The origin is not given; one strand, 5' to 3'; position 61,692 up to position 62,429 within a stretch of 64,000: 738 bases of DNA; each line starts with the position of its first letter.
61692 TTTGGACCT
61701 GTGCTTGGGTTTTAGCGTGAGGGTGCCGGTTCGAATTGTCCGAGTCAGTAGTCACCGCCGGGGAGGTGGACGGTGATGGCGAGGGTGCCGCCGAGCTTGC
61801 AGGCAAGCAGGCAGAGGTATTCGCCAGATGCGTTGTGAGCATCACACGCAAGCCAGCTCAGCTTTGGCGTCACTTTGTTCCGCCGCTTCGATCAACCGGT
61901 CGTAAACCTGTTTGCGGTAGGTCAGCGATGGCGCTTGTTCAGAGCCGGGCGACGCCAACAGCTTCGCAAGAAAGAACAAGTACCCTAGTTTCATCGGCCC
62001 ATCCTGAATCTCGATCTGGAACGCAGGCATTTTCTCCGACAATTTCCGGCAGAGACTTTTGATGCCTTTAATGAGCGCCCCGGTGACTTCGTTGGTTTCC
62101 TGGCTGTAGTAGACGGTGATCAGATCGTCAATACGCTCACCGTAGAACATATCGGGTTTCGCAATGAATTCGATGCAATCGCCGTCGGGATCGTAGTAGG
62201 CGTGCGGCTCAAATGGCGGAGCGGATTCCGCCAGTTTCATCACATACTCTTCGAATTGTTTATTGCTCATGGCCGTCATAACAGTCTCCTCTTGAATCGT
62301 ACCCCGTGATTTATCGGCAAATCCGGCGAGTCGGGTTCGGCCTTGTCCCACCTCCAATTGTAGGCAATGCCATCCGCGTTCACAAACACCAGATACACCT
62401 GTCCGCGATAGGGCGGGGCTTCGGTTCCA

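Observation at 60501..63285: Three-gene cassette flanked by diverged ~0.5 kb direct copies of the ppdK 3' end and terminator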

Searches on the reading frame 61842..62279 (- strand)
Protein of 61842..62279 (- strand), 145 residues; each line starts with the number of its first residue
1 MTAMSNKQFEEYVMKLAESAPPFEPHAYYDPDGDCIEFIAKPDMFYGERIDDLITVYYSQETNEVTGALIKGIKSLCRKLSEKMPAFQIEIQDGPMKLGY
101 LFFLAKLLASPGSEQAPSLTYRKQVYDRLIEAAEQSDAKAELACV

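Call 10: search_protein_families(library=pfam, proteins=[window:61842-62279:-], max_evalue=0.1)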
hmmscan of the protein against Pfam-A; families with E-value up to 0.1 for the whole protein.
window:61842-62279:- (145 aa): 0 families

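Call 11: search_protein_families(library=padloc, proteins=[window:61842-62279:-], max_evalue=0.1)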
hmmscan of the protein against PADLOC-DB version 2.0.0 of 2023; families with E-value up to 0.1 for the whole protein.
window:61842-62279:- (145 aa): 0 families

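Call 12: search_protein_families(library=ncbifam, proteins=[window:61842-62279:-], max_evalue=0.1)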
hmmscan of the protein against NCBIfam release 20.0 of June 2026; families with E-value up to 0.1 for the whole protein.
window:61842-62279:- (145 aa): 0 families

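Call 48: find_homologous_proteins(query=window:61845-62279:-, max_evalue=0.001)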
Query window:61845-62279:- (145 aa): 202 proteins with E <= 0.001 among 214 candidates; the best 120 are listed.
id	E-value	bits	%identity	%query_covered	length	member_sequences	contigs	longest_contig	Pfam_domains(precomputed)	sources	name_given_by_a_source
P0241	1.1e-90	319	100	100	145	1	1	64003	-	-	-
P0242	3.0e-77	275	83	100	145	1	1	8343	-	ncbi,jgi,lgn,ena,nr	ncbi:MAG: hypothetical protein FWD61_18985 [Phycisphaerales bacterium]|nr:hypothetical protein [Phyc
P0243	2.1e-71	256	81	100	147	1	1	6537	-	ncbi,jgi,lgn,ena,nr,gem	ncbi:MAG: hypothetical protein FWD61_18455 [Phycisphaerales bacterium]|nr:hypothetical protein [Phyc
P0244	2.9e-64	233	75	100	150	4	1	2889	-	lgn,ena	-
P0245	9.3e-63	228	72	100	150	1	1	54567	-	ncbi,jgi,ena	jgi:hypothetical protein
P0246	3.0e-62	226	70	100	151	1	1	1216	-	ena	-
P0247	1.5e-61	224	70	100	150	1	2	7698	-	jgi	-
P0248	4.4e-61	223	70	99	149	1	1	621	-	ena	-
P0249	4.0e-54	200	63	100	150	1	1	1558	-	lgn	-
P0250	5.2e-44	167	59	100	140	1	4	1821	-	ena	-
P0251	2.1e-43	165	58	100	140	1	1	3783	-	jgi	jgi:hypothetical protein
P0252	4.3e-43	164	56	100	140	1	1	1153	-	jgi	jgi:hypothetical protein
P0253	2.8e-42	162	58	100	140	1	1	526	-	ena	-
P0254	1.5e-41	159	56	99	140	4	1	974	-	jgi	jgi:hypothetical protein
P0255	1.9e-41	159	55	99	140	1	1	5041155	-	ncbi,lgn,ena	-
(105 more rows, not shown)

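Call 49: find_encoding_contigs(protein=P0242, flank=8000, max_places=4)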
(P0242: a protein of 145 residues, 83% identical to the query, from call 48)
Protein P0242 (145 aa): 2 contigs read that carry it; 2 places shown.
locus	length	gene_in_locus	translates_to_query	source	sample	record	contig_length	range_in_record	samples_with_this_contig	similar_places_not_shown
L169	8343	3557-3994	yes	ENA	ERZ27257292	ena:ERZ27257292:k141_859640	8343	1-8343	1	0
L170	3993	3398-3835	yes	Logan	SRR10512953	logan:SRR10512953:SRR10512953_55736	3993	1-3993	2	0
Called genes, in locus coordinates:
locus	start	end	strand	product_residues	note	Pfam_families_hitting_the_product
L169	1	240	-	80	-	?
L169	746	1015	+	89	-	-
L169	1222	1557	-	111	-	-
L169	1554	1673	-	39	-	-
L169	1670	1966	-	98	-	-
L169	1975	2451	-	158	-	-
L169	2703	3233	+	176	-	-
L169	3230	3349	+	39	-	-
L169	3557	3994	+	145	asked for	-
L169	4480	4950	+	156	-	-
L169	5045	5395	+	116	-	-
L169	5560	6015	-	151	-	-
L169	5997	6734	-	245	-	-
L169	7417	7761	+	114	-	-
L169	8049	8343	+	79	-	?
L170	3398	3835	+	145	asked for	-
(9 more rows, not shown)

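Call 50: find_encoding_contigs(protein=P0243, flank=8000, max_places=4)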
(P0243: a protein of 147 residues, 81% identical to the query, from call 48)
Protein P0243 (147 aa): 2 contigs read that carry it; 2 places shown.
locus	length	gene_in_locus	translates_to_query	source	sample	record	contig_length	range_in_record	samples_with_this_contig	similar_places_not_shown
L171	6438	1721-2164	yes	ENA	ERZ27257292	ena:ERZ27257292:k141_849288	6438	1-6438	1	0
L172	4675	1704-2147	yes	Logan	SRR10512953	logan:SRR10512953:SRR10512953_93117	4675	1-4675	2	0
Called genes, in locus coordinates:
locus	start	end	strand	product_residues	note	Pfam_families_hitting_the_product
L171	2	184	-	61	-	?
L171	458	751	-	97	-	-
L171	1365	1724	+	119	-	-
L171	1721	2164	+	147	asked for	-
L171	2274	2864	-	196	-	-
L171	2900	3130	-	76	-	-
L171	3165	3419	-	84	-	-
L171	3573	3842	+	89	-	-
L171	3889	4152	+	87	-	-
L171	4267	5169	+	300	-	-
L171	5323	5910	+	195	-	-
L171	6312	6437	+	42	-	?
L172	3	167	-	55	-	?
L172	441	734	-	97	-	-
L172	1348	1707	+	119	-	-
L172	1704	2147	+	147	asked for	-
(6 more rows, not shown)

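Call 51: find_encoding_contigs(protein=P0245, flank=8000, max_places=4)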
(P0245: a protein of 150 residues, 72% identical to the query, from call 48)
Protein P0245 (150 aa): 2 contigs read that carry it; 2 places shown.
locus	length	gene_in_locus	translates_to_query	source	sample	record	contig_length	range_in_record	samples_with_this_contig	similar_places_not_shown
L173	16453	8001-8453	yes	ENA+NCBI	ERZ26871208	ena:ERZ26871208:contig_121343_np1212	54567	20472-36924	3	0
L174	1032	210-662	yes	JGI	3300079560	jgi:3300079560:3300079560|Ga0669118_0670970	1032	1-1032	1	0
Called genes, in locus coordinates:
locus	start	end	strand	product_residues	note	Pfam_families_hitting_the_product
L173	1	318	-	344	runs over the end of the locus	PF01882:DUF58, PF13519:VWA_2 (faint), PF01882:DUF58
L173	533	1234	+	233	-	-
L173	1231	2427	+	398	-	PF04371:PAD_porph (weak)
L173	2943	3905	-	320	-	PF01548:DEDD_Tnp_IS110, PF02371:Transposase_20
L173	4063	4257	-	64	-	-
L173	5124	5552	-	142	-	-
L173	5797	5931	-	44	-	-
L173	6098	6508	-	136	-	-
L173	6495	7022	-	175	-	-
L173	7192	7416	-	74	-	-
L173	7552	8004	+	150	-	-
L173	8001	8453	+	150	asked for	-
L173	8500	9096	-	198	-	PF03602:Cons_hypoth95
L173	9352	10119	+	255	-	PF08238:Sel1 (weak)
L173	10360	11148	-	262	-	PF03309:Pan_kinase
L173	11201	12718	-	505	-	PF01018:GTP1_OBG, PF01926:MMR_HSR1, PF02421:FeoB_N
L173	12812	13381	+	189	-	PF05685:Uma2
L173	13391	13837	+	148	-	PF13302:Acetyltransf_3 (weak), PF00583:Acetyltransf_1, PF13673:Acetyltransf_10, PF13508:Acetyltransf_7, PF08445:FR47 (faint)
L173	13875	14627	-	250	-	PF01346:FKBP_N, PF00254:FKBP_C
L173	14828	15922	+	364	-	PF04909:Amidohydro_2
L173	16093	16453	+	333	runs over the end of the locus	PF00691:OmpA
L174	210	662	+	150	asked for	-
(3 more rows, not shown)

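Call 63: predict_structure(alignment_id=A4)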
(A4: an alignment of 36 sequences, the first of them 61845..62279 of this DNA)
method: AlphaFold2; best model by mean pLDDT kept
length: 145 residues; sequences in the alignment: 36
mean_pLDDT: 76.5   pTM: 0.66
mean pLDDT of the five models: 76.5, 54.0, 53.2, 49.6, 47.5
residues with pLDDT >= 90: 31; 70-90: 75; 50-70: 22; < 50: 17
segments of 3 or more residues with pLDDT < 50: 87-93, 113-121
pLDDT, mean of each block of 10 residues (from residue 1): 86 90 87 88 89 88 91 81 57 58 72 45 71 77 59
secondary structure, 60 per line:
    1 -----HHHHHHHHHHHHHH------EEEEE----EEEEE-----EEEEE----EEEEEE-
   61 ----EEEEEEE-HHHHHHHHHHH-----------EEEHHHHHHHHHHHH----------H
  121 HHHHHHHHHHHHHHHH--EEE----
elements in order: H6-19 E26-30 E35-39 E45-49 E54-59 E65-71 H73-83 E95-97 H98-109 H120-136 E139-141

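Call 67: fold_search(model_id=the predicted structure, library=pdb)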
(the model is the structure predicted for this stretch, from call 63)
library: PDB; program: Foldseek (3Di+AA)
matches with E <= 10: 602; with E <= 0.001: 0
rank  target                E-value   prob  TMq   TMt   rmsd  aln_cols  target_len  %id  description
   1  9a77_B                3.9e-02  0.92  0.37  0.28   5.6        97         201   23  Integrative model of GATB-YTPR by crosslinking MS and deep learning (released 2024-09-18)
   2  4ckc_D                1.7e-01  0.10  0.19  0.05  19.4       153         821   16  Vaccinia virus capping enzyme complexed with SAH (monoclinic form) (released 2014-03-19)
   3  4ckb_A                1.9e-01  0.07  0.17  0.05  15.5       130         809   14  Vaccinia virus capping enzyme complexed with GTP and SAH (released 2014-03-19)
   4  9a5h_A                2.0e-01  0.21  0.26  0.10  12.5       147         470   12  Integrative model of DLDH1-ODP2 by crosslinking MS and deep learning (released 2024-09-18)
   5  4ckc_A                2.0e-01  0.10  0.19  0.05  19.4       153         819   16  Vaccinia virus capping enzyme complexed with SAH (monoclinic form) (released 2014-03-19)
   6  8yqg_A                2.0e-01  0.09  0.18  0.17  18.4       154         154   10  Dimeric structure of the Longin domain from a Lokiarchaeota archaeon Roadblock-Longin protein (released 2025-03-26)
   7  9h2z_A                2.0e-01  0.09  0.18  0.10  19.1       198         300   13  Crystal structure of APH(2")-IVa alternate (soaking with EK3-18 inhibitor) (released 2025-02-05)
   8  4cke_D                2.5e-01  0.09  0.18  0.05  19.2       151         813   15  Vaccinia virus capping enzyme complexed with SAH in P1 form (released 2014-03-19)
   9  5xxb_D                2.6e-01  0.05  0.16  0.12  12.8       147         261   14  Large subunit of Toxoplasma gondii ribosome (released 2017-08-30)
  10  4rm8_A                3.2e-01  0.10  0.22  0.11  20.8       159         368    9  Crystal structure of human ezrin in space group P21 (released 2015-12-09)
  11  5m1q                  3.2e-01  0.08  0.22  0.20  14.2       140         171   14  Crystal structure of the large terminase nuclease from thermophilic phage G20c with bound Zinc (released 2016-10-26)
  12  5m1o_B                3.4e-01  0.11  0.24  0.20  13.3       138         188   12  Crystal structure of the large terminase nuclease from thermophilic phage G20c with bound Cobalt (released 2016-10-26)
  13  4ckb_D                3.4e-01  0.09  0.19  0.05  19.1       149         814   15  Vaccinia virus capping enzyme complexed with GTP and SAH (released 2014-03-19)
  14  4cke_A                3.4e-01  0.08  0.19  0.05  19.1       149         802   15  Vaccinia virus capping enzyme complexed with SAH in P1 form (released 2014-03-19)
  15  7u06_D                3.6e-01  0.06  0.14  0.14  18.3       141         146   10  Structure of the yeast TRAPPII-Rab11/Ypt32 complex in the closed/open state (composite structure) (released 2022-04-27)
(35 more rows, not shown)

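Call 73: search_protein_families(library=pfam, proteins=[L171:1365-1724:+, L169:2703-3233:+], max_evalue=0.01)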
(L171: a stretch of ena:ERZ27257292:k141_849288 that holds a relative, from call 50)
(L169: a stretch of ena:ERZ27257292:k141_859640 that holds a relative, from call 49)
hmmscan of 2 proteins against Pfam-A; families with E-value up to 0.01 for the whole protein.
L171:1365-1724:+ (119 aa): 0 families

L169:2703-3233:+ (176 aa): 0 families

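Call 78: find_encoding_contigs(protein=P0255, flank=6000, max_places=10)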
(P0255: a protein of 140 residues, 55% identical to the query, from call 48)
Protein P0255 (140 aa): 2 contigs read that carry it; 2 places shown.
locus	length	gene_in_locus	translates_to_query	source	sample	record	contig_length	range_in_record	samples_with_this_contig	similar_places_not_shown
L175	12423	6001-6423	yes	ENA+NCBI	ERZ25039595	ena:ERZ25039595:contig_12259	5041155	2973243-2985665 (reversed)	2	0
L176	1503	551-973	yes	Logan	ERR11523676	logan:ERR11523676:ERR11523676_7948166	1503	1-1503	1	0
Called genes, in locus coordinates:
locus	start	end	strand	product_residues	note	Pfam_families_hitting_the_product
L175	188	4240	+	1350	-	-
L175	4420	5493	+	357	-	PF00432:Prenyltrans (faint), PF13243:SQHop_cyclase_C (faint)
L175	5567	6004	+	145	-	-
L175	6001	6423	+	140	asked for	-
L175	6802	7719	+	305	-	PF14498:Glyco_hyd_65N_2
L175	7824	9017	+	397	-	PF22124:Glyco_hydro_95_cat, PF21307:Glyco_hydro_95_C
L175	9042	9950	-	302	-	-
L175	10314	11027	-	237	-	PF01791:DeoC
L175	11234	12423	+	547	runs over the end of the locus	-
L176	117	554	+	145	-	-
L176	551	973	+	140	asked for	-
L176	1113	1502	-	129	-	?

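Call 88: search_protein_families(library=phrogs, proteins=[window:61842-62279:-], max_evalue=0.01)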
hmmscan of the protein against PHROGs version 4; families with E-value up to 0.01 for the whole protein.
window:61842-62279:- (145 aa): 0 families
